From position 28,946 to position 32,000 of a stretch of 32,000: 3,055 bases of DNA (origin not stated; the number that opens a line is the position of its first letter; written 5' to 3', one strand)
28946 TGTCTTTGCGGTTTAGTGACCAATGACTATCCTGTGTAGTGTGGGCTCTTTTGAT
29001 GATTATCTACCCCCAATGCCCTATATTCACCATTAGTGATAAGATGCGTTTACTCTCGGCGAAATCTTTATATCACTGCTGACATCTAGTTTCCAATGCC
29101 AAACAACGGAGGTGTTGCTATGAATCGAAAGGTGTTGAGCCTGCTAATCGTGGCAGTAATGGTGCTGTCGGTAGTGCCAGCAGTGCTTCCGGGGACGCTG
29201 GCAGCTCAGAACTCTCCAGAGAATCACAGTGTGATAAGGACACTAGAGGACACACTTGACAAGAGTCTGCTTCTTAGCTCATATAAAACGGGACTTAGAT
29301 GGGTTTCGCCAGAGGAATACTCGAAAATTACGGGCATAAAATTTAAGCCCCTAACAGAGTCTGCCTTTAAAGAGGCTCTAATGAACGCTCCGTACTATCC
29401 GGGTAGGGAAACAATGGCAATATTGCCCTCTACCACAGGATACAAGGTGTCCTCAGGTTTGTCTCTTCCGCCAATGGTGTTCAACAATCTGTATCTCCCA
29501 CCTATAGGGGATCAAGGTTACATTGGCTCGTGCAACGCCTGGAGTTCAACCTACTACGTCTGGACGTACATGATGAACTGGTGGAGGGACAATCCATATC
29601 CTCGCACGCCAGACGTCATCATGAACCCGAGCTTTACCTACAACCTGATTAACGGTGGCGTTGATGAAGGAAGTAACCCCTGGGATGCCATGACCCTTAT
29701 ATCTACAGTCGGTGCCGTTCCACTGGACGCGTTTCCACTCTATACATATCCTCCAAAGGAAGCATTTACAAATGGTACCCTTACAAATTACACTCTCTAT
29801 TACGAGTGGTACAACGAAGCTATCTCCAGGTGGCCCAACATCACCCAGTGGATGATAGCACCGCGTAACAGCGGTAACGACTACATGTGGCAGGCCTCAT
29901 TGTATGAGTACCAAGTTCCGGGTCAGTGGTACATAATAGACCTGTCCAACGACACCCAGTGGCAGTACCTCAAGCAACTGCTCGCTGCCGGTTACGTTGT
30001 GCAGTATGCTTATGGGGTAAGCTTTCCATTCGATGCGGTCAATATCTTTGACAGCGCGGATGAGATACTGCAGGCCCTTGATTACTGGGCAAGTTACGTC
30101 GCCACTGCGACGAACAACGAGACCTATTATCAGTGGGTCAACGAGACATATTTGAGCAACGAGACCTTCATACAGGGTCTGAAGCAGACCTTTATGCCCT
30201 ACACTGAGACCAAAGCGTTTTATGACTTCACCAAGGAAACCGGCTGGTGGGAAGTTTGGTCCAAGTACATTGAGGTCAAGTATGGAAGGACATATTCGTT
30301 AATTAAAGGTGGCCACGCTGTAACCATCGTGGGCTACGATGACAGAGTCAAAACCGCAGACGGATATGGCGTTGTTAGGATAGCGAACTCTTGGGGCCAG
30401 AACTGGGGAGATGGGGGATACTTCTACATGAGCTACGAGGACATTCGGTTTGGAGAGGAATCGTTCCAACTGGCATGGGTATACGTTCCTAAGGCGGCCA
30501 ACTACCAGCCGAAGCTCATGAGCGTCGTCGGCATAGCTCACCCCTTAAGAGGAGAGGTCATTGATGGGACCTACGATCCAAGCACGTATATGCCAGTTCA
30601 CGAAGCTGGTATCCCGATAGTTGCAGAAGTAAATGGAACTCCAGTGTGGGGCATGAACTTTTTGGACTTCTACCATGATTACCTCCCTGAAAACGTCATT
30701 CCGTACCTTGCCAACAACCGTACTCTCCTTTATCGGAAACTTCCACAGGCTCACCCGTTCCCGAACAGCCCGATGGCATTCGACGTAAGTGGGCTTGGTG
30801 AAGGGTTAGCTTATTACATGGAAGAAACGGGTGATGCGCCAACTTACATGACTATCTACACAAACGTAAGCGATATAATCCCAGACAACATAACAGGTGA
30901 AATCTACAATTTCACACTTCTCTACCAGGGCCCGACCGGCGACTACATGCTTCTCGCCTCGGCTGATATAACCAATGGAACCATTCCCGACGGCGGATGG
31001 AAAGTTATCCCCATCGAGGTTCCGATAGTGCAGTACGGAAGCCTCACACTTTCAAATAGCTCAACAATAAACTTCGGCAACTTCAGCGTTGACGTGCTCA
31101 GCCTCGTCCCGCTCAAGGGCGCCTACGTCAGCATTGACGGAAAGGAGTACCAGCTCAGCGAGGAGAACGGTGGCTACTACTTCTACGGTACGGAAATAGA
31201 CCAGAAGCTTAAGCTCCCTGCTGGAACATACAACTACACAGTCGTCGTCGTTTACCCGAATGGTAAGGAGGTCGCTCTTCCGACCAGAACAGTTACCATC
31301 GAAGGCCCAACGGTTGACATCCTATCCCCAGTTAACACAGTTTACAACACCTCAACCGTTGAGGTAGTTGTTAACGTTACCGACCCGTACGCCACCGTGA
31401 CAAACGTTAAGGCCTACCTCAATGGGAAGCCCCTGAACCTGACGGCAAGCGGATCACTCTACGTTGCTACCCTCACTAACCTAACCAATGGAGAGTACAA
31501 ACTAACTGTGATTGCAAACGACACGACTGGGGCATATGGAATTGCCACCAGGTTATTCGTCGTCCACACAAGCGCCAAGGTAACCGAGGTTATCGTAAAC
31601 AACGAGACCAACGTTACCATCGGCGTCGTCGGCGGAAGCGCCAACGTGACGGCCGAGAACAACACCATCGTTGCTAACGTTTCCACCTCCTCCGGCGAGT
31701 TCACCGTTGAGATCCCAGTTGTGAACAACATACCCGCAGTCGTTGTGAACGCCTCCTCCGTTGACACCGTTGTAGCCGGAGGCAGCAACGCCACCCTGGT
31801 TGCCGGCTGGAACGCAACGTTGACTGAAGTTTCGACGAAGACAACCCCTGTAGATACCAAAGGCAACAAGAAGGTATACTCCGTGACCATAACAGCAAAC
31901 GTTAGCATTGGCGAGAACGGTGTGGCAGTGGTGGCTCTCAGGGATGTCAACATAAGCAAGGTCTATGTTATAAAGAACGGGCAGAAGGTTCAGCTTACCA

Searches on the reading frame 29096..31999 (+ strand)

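Call 68: search_protein_families(library=pfam, proteins=[window:29096-31999:+], max_evalue=0.001)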
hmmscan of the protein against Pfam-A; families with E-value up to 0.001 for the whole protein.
window:29096-31999:+ (968 aa): 1 family
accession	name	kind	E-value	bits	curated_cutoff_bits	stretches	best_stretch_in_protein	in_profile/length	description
PF00112.29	Peptidase_C1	-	1.4e-06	29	20.7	1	403-448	164-205/220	Papain family cysteine protease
